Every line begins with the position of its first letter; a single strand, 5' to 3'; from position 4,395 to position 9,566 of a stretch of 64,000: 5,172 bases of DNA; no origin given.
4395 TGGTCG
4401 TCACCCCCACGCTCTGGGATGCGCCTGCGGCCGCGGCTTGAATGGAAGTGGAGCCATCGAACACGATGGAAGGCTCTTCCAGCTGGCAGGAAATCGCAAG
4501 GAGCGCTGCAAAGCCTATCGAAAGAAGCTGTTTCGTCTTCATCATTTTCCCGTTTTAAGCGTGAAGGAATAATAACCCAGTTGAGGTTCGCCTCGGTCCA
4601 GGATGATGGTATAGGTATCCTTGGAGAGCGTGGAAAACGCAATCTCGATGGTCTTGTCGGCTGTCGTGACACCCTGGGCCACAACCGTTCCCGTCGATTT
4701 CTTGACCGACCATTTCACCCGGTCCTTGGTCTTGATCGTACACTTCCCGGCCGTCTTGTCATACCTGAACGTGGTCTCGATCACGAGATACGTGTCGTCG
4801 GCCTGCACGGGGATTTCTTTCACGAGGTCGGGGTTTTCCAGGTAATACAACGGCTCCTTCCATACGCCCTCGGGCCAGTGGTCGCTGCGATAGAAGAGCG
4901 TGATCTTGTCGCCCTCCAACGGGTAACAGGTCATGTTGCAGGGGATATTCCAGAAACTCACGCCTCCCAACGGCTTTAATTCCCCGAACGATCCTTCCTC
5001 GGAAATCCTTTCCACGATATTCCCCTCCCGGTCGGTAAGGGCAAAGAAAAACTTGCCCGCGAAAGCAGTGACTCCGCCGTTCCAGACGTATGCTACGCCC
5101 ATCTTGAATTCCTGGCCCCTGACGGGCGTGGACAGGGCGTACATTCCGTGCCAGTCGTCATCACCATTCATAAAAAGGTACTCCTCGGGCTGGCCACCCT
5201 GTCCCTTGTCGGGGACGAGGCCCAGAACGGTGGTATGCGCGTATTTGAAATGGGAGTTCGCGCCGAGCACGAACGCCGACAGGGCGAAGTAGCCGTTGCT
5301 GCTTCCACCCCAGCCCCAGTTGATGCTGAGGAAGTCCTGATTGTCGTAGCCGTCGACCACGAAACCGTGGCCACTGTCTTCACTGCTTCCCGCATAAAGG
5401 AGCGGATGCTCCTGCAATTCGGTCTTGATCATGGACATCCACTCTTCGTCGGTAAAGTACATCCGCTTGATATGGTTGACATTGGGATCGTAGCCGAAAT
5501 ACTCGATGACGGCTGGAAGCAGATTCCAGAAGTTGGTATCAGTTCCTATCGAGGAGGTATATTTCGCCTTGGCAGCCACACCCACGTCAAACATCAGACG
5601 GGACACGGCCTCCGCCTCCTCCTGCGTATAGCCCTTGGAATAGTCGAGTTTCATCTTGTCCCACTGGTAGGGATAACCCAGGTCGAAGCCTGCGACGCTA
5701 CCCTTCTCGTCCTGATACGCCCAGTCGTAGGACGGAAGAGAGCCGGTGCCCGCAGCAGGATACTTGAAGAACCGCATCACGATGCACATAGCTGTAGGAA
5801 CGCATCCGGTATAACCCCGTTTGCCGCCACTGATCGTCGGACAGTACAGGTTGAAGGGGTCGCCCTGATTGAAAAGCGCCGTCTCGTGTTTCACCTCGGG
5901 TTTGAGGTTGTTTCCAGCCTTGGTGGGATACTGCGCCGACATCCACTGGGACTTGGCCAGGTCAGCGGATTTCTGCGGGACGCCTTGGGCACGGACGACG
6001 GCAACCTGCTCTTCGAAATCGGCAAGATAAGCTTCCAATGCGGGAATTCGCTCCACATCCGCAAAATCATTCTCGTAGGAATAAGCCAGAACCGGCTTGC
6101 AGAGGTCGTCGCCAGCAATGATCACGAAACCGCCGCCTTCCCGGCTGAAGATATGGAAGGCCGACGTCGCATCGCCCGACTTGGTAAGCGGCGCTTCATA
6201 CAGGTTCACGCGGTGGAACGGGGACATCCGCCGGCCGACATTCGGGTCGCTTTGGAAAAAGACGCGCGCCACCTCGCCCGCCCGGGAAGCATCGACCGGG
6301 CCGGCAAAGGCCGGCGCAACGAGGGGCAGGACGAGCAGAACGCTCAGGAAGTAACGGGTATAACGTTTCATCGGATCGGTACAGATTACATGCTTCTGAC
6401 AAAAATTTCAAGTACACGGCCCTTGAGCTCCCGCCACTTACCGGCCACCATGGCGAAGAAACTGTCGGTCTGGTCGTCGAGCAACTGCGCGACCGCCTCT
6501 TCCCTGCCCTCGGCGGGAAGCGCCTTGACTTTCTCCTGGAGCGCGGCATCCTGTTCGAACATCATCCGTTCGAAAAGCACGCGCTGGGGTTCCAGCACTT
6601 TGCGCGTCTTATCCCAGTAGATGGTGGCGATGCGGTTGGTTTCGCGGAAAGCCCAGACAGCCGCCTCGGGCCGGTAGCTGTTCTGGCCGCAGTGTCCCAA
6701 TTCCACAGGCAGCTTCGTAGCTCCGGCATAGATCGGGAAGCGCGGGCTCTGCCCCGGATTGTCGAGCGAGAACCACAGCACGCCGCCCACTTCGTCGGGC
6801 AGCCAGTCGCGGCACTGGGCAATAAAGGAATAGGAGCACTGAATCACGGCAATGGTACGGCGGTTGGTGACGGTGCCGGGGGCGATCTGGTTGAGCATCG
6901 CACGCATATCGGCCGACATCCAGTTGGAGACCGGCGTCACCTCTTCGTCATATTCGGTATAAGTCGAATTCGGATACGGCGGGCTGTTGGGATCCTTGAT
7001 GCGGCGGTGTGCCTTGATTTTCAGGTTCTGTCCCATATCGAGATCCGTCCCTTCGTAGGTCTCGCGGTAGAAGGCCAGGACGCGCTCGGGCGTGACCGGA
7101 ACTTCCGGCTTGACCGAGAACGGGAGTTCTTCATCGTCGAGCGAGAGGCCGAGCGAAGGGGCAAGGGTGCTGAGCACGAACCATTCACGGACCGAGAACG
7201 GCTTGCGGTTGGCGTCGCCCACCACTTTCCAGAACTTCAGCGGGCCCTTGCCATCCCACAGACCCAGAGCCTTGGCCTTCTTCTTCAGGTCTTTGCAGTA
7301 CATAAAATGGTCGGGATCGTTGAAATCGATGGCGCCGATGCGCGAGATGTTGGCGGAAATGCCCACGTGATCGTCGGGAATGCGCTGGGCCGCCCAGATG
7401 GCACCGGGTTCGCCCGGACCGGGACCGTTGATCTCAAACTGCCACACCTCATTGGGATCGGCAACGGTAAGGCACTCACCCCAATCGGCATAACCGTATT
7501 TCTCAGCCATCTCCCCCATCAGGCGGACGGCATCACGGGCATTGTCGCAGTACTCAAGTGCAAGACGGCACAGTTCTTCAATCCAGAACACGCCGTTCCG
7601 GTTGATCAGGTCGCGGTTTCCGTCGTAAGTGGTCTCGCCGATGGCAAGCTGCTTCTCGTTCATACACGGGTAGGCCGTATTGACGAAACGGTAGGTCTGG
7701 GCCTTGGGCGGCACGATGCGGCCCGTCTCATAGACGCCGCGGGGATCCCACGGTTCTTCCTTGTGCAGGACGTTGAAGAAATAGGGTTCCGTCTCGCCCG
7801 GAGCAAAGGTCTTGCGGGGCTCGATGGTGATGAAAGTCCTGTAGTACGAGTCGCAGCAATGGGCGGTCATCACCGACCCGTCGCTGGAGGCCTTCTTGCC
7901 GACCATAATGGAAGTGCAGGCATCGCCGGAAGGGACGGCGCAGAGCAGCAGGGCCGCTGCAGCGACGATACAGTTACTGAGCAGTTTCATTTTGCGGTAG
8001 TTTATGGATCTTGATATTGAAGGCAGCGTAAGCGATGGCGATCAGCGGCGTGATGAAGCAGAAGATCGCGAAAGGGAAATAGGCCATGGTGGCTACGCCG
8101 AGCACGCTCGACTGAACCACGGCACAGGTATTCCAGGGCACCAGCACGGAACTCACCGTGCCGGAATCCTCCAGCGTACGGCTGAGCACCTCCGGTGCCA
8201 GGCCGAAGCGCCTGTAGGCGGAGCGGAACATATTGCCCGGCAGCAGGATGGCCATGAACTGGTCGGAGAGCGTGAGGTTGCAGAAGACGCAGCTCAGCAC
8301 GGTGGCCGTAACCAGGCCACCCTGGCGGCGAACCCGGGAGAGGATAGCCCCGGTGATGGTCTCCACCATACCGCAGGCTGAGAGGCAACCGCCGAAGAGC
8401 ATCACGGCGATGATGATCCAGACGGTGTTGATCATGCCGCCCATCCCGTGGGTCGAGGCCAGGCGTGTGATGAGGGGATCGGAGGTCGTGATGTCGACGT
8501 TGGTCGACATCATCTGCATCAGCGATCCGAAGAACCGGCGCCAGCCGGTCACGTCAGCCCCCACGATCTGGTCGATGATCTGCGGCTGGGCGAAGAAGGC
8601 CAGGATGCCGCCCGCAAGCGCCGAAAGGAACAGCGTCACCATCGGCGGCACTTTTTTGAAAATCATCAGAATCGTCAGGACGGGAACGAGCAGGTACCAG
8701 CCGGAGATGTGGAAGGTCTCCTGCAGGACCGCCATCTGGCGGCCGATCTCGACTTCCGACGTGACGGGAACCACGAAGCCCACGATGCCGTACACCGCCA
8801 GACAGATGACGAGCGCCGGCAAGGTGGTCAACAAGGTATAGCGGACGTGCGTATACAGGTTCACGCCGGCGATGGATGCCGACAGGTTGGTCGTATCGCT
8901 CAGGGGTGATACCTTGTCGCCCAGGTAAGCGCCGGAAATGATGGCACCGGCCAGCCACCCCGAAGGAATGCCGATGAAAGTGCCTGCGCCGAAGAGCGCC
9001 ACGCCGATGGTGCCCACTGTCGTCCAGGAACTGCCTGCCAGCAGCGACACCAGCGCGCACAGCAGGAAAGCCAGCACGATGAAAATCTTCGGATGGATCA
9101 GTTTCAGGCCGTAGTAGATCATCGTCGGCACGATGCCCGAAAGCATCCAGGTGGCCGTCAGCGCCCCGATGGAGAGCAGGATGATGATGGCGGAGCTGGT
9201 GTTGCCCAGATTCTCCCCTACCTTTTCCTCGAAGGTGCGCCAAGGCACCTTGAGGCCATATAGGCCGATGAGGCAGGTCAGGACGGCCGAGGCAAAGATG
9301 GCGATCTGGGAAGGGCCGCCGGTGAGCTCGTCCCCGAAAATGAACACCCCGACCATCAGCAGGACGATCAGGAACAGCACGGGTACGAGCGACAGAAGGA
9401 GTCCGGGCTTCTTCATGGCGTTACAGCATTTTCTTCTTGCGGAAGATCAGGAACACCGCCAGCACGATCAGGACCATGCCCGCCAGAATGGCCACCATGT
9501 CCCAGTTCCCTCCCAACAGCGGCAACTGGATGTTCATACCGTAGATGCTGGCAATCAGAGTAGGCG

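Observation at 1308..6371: Two tandem 'C10 cysteine protease + BACON lipoprotein' modules with ATGA overlaps at all three junctions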

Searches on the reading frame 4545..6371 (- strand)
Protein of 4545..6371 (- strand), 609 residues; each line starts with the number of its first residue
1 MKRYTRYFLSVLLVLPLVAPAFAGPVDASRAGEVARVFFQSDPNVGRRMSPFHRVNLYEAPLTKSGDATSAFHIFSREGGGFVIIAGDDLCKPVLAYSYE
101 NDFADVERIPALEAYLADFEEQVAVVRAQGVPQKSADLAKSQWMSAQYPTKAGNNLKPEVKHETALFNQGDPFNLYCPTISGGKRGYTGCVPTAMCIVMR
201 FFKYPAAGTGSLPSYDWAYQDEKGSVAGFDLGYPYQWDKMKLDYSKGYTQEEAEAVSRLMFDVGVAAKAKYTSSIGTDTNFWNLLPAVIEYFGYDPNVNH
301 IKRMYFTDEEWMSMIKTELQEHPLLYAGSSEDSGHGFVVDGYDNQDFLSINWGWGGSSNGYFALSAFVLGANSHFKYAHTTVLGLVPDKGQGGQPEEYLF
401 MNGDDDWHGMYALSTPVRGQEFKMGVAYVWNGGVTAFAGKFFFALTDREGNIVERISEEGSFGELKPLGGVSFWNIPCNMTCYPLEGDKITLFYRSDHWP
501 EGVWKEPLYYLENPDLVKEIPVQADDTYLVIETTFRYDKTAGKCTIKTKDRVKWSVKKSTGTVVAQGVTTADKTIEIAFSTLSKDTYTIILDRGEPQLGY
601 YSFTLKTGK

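Call 7: search_protein_families(library=pfam, proteins=[window:4545-6371:-], max_evalue=0.01)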
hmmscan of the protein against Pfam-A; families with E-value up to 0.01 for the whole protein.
window:4545-6371:- (609 aa): 2 families
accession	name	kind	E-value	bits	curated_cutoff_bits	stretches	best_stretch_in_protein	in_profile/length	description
PF01640.23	Peptidase_C10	-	3.2e-56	191.1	26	1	167-362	1-194/194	Peptidase C10 family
PF13734.11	Inhibitor_I69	-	1.4e-14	54.8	25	1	23-123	1-98/98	Spi protease inhibitor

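Call 8: search_protein_families(library=ncbifam, proteins=[window:4545-6371:-], max_evalue=0.01)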
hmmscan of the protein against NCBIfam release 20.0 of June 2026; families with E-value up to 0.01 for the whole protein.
window:4545-6371:- (609 aa): 1 family
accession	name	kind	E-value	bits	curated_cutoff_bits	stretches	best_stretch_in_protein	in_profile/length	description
NF045837.1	Mplas_Cys_pep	subfamily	0.0012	18.8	45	1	269-358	109-198/240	putative cysteine peptidase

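Call 46: find_related_loci(query=window:4545-6371:-, collection=genome_contigs, flank=5000)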
Query window:4545-6371:- (609 aa) in genome_contigs; peptide patterns used: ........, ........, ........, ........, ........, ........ (x = any residue, [..] = any of these).
23 stretches matched a pattern, but none encodes a relative of the query by tblastn (E <= 1e-3).

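Call 69: search_solved_structures(query=window:4545-6371:-, max_evalue=1e-20, show_alignments=3)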
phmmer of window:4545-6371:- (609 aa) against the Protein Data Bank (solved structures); distinct sequences matched with E-value up to 1e-20: 8.
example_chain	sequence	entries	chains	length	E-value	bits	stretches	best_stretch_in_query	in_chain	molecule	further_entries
3bb7_A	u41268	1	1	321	3.2e-38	135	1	69-370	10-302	interpain A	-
3bba_A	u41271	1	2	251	6.8e-37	130.6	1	164-370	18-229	interpain A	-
6ukd_A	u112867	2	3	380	8.5e-34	120.4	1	70-367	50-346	Streptopain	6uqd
1pvj_A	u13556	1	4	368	2.6e-33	118.7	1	70-367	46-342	pyrogenic exotoxin B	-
1dki_A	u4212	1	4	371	3.2e-32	115.2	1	70-367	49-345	PYROGENIC EXOTOXIN B ZYMOGEN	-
4d8b_A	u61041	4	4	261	5.9e-31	111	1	166-367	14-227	Streptopain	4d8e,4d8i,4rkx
2uzj_A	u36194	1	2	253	7.7e-31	110.6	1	166-367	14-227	STREPTOPAIN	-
2jtc_A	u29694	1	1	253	4.4e-29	104.8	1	166-367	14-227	Streptopain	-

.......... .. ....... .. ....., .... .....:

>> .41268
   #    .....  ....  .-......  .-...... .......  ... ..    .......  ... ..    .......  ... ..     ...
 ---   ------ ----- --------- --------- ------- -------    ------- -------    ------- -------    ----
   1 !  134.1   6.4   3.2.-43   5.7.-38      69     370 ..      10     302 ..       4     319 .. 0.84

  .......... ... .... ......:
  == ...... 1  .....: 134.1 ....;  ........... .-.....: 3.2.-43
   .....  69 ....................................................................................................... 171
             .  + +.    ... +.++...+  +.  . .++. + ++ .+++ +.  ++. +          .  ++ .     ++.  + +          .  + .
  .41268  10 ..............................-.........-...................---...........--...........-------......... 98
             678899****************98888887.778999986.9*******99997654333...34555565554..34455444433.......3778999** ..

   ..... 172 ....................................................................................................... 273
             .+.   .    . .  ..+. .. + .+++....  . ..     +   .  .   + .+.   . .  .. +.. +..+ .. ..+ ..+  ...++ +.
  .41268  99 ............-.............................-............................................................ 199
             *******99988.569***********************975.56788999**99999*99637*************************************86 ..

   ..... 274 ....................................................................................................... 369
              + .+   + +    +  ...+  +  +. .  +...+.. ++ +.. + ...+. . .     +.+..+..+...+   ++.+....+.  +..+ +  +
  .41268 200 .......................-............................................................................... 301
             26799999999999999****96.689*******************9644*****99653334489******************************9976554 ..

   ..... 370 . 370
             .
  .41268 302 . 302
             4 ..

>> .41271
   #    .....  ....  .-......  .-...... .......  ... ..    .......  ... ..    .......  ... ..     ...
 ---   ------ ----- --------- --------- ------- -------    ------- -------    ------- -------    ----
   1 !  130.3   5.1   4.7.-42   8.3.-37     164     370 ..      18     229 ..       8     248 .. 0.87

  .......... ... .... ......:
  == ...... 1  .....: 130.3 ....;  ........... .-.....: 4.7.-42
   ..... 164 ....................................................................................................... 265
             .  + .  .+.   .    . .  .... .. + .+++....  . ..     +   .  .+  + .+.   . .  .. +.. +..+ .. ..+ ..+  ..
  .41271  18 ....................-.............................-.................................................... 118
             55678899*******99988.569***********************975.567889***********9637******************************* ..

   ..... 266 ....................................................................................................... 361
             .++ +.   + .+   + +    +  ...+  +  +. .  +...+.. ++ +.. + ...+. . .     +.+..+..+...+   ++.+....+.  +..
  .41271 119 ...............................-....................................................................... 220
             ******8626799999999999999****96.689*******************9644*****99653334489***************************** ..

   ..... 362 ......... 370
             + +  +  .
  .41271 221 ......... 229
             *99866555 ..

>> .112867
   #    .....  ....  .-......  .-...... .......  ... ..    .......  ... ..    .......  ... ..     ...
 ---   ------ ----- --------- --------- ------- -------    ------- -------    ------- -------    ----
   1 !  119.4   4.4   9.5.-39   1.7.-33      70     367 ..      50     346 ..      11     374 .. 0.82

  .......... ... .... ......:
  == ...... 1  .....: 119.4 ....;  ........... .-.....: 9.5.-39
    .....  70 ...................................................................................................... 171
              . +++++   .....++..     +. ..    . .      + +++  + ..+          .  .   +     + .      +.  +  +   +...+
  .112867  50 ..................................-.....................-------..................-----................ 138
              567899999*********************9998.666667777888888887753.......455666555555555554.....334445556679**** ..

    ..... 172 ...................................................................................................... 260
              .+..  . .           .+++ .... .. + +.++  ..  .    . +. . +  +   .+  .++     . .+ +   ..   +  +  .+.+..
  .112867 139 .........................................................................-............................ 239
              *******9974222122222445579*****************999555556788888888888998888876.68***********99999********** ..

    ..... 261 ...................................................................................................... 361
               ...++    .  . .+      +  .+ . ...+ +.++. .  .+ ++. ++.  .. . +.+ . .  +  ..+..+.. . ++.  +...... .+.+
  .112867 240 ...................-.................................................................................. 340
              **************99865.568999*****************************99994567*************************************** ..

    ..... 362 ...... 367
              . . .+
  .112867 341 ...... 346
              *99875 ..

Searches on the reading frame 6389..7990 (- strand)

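Call 7: search_protein_families(library=pfam, proteins=[window:6389-7990:-], max_evalue=0.01)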
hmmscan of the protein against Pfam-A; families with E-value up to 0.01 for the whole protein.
window:6389-7990:- (534 aa): 1 family
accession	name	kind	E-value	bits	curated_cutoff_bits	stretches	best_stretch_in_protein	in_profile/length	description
PF03577.20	Peptidase_C69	-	7.8e-50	170.5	23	1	24-464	1-394/402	Peptidase family C69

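Call 8: search_protein_families(library=ncbifam, proteins=[window:6389-7990:-], max_evalue=0.01)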
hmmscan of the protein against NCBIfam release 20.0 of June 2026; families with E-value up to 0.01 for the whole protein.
window:6389-7990:- (534 aa): 2 families
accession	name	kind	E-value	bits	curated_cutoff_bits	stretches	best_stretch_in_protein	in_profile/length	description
NF033678.1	C69_fam_dipept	equivalog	4.7e-49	167.7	250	2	24-322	1-299/464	C69 family dipeptidase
NF040521.1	C45_proenzyme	subfamily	2.7e-05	23.7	85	0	110-167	148-203/313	C45 family autoproteolytic acyltransferase/hydrolase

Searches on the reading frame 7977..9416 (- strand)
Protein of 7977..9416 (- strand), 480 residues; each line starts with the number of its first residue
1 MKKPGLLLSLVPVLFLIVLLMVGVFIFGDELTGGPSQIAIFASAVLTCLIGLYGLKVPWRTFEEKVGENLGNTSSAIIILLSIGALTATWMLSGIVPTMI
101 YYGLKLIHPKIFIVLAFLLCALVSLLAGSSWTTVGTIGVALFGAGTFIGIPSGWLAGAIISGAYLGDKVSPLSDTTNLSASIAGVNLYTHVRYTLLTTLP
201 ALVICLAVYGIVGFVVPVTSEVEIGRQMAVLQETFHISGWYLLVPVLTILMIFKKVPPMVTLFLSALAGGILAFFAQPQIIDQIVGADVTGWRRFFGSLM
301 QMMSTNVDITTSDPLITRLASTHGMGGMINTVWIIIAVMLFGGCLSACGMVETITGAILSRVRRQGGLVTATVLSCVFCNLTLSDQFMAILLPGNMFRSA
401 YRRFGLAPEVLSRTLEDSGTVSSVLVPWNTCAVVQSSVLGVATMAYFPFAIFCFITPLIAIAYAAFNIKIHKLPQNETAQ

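Call 7: search_protein_families(library=pfam, proteins=[window:7977-9416:-], max_evalue=0.01)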
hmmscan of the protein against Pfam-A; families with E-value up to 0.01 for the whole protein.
window:7977-9416:- (480 aa): 1 family
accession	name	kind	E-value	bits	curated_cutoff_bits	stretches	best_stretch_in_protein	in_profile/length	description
PF03553.21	Na_H_antiporter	-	2.5e-42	145.7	23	1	162-467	1-302/303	Na+/H+ antiporter family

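Call 8: search_protein_families(library=ncbifam, proteins=[window:7977-9416:-], max_evalue=0.01)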
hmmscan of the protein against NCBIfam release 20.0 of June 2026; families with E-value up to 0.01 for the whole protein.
window:7977-9416:- (480 aa): 3 families
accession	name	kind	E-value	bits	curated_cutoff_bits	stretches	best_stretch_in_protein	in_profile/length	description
TIGR00931.1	antiport_nhaC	equivalog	1.9e-103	346.7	370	1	4-472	3-452/454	Na+/H+ antiporter NhaC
NF052307.1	ArgOrthExpArcD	equivalog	1.1e-85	288.3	650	1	2-470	16-465/469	arginine/ornithine antiporter ArcD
NF000013.1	tet_NaH_anti_35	exception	1.4e-07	31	750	1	105-207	223-327/369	tetracycline efflux Na+/H+ antiporter family transporter Tet(35)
